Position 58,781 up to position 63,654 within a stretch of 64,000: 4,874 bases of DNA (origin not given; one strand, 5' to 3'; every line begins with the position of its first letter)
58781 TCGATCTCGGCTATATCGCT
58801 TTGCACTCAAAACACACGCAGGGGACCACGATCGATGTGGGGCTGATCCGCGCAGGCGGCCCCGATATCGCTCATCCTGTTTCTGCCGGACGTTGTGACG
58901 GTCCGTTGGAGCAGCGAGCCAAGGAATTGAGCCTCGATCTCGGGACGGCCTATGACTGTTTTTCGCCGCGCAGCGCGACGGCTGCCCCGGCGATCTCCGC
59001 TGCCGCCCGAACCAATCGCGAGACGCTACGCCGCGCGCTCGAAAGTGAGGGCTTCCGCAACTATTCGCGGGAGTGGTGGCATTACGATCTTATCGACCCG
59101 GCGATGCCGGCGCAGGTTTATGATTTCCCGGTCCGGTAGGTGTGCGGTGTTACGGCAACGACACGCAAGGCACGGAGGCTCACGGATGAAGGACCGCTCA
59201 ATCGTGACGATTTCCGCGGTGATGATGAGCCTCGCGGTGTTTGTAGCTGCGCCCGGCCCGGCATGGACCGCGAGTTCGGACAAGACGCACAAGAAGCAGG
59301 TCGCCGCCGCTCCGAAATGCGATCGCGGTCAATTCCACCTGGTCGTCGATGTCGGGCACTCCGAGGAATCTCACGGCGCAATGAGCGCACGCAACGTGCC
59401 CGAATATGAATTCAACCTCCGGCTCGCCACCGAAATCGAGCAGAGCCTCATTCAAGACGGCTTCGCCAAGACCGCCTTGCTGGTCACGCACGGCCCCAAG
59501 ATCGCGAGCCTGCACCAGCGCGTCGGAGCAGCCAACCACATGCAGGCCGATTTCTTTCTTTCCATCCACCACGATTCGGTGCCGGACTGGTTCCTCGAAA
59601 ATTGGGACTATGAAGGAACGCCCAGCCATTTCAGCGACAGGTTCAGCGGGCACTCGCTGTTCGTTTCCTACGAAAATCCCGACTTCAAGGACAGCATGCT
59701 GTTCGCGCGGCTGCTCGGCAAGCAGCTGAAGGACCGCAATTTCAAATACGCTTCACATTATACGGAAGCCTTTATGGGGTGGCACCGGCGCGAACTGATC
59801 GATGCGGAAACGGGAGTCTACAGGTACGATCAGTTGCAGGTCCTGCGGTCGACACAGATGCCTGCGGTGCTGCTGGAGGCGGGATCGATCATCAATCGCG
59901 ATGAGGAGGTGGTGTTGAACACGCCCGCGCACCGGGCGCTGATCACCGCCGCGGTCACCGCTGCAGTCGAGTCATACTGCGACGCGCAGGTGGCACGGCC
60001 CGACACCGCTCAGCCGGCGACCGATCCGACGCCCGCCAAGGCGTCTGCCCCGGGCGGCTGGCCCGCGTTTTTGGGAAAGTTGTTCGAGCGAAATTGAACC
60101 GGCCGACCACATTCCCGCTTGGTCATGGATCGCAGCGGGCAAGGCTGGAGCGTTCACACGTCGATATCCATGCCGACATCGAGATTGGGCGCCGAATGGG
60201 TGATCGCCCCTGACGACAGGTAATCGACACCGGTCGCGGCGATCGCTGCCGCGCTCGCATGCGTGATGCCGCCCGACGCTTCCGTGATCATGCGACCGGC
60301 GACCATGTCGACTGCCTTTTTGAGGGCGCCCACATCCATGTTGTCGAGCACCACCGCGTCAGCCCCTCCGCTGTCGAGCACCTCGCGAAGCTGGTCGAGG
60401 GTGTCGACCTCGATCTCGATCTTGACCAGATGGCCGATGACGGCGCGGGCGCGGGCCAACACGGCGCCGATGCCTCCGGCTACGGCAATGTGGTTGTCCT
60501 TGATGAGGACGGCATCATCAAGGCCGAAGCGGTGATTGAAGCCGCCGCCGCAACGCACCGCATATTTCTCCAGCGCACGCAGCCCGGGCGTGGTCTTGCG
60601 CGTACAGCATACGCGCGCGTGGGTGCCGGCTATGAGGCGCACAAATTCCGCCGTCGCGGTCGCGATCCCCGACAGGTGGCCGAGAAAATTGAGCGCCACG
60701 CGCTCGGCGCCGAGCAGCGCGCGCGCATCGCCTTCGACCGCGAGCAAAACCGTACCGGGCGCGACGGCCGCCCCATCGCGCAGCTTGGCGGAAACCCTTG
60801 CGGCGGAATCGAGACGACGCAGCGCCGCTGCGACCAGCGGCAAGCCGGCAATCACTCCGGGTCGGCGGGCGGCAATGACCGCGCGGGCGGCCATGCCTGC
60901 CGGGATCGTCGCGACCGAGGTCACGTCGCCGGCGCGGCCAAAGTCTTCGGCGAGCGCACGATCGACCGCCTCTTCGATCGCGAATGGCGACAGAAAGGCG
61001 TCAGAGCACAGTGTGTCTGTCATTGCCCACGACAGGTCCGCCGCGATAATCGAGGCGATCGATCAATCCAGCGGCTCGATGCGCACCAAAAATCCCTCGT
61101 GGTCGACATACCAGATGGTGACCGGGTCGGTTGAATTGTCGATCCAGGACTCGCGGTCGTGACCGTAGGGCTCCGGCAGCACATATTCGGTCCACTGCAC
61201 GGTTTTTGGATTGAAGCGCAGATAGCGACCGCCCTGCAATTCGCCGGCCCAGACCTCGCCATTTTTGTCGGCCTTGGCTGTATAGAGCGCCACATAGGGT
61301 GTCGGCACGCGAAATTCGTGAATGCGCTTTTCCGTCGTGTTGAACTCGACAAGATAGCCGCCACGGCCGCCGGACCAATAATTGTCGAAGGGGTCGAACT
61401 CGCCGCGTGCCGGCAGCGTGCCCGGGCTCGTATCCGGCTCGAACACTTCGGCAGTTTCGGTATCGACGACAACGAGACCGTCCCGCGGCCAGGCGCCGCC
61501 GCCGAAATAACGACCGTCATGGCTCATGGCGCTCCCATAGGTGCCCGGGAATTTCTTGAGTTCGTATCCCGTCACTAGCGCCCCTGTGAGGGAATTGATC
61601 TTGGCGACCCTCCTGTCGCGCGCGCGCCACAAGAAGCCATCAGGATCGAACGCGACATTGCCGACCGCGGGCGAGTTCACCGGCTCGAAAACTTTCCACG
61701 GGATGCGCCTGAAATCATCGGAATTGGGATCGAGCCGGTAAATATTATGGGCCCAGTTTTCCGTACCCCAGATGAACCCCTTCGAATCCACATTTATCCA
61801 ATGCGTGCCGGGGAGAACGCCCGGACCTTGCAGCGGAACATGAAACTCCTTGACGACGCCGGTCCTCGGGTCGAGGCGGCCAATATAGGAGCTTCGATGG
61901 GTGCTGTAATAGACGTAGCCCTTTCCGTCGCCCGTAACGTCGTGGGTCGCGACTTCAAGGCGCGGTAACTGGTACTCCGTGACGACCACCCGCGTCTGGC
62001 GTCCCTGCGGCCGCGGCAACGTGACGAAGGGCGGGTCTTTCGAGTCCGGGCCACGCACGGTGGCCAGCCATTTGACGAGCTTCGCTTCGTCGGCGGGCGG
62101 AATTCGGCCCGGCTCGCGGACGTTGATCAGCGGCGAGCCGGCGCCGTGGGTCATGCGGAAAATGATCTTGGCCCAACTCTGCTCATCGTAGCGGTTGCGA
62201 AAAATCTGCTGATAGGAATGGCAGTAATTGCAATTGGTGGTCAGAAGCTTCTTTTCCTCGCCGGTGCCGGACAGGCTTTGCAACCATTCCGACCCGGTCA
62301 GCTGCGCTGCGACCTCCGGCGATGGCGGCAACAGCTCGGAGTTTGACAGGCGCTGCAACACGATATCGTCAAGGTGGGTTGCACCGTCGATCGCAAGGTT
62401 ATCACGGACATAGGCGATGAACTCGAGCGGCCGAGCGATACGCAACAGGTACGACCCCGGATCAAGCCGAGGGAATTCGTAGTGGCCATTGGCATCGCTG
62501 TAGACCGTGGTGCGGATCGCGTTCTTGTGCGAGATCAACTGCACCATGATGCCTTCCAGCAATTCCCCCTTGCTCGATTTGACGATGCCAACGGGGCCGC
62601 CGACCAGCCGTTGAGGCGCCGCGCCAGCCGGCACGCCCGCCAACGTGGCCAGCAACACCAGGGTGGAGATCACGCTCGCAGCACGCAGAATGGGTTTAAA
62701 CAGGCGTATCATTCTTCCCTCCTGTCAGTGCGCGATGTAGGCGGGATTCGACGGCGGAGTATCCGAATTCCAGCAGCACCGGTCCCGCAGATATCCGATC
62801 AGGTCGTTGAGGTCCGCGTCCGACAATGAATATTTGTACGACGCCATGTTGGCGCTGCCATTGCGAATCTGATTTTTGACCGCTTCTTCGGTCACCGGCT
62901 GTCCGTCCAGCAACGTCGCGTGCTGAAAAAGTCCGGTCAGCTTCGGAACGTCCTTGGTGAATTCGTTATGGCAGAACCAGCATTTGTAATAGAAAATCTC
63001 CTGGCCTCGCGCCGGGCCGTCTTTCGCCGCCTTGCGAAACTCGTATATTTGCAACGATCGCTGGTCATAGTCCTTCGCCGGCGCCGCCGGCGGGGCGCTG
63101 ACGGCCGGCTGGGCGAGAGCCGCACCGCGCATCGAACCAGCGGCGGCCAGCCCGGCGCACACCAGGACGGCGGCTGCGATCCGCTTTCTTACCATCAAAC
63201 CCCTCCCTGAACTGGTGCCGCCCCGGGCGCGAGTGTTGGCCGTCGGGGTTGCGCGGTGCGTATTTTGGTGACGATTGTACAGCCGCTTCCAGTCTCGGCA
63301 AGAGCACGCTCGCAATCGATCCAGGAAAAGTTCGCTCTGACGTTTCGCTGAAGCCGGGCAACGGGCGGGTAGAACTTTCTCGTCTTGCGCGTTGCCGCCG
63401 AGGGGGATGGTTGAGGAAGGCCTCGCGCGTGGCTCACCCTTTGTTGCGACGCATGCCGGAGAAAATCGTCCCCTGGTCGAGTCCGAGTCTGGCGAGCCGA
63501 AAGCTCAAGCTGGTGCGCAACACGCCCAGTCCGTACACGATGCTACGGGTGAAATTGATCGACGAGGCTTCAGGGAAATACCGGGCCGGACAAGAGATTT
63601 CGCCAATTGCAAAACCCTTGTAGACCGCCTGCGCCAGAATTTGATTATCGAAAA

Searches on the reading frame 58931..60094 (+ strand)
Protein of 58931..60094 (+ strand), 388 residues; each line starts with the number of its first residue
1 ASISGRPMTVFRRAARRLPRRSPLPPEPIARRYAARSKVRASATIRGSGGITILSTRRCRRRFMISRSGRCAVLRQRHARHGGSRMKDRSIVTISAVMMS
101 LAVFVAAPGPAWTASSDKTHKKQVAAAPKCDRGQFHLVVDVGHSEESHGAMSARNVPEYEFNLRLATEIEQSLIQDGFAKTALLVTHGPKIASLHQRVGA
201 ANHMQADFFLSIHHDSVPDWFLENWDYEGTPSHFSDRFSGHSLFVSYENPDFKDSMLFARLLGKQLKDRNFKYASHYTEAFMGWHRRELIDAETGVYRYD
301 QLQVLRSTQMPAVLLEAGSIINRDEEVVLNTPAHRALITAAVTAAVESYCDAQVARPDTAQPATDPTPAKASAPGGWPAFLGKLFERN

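Call 47: search_protein_families(library=pfam, proteins=[window:58931-60094:+])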
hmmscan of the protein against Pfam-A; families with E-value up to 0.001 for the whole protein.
window:58931-60094:+ (388 aa): 1 family
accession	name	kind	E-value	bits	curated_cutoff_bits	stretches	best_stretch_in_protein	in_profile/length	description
PF01520.23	Amidase_3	-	1.8e-27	96.9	27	1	138-347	2-173/174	N-acetylmuramoyl-L-alanine amidase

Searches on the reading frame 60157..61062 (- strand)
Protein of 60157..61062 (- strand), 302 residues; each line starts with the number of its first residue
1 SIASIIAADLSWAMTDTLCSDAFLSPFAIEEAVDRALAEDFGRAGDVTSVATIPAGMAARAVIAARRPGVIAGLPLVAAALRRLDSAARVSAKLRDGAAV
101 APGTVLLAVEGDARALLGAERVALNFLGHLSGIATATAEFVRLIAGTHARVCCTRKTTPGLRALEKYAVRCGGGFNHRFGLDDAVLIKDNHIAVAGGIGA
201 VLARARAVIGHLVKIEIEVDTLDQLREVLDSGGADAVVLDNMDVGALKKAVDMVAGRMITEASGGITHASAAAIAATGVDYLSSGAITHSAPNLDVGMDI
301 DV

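Call 47: search_protein_families(library=pfam, proteins=[window:60157-61062:-])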
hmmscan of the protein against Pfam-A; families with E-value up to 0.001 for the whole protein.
window:60157-61062:- (302 aa): 2 families
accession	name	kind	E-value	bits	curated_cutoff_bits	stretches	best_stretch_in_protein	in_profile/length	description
PF01729.25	QRPTase_C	-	8.4e-60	201.8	23.1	1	133-299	1-169/169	Quinolinate phosphoribosyl transferase, C-terminal domain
PF02749.22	QRPTase_N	-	2.9e-20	72.7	27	1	46-131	1-82/82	Quinolinate phosphoribosyl transferase, N-terminal domain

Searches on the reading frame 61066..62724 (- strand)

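Call 47: search_protein_families(library=pfam, proteins=[window:61066-62724:-])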
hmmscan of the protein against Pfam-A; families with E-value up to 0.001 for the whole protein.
window:61066-62724:- (553 aa): 4 families
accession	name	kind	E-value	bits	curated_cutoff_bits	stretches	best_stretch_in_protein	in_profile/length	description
PF13620.12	CarboxypepD_reg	-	8.4e-10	39.3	32.3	1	46-99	4-57/82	Carboxypeptidase regulatory-like domain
PF24684.1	Vgb_lyase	-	1.7e-09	37.4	50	1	247-368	86-197/290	Virginiamycin B lyase family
PF21959.2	DUF6923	-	6.3e-07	29.9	27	0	247-299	121-172/234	Repeat of unknown function (DUF6923)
PF17210.9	SdrD_B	-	2.3e-06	28.2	29.7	1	56-104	24-72/112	SdrD B-like domain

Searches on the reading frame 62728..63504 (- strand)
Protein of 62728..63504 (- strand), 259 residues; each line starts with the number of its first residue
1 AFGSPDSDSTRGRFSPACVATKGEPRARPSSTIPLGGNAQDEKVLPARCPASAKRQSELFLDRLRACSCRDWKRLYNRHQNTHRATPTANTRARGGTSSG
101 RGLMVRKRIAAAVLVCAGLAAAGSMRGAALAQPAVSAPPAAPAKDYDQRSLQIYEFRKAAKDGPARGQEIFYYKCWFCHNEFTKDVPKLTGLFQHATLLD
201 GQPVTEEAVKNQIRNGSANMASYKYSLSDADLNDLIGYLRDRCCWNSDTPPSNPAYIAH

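Call 55: search_protein_families(library=pfam, proteins=[window:62728-63504:-], max_evalue=0.01)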
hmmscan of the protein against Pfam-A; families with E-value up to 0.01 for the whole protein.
window:62728-63504:- (259 aa): 2 families
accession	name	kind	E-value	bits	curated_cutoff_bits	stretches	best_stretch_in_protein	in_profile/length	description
PF13442.11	Cytochrome_CBB3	-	1.9e-08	34.9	27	1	164-239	3-68/68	Cytochrome C oxidase, cbb3-type, subunit III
PF00034.26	Cytochrom_C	-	9e-06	27.4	21.3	1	165-240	2-87/90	Cytochrome c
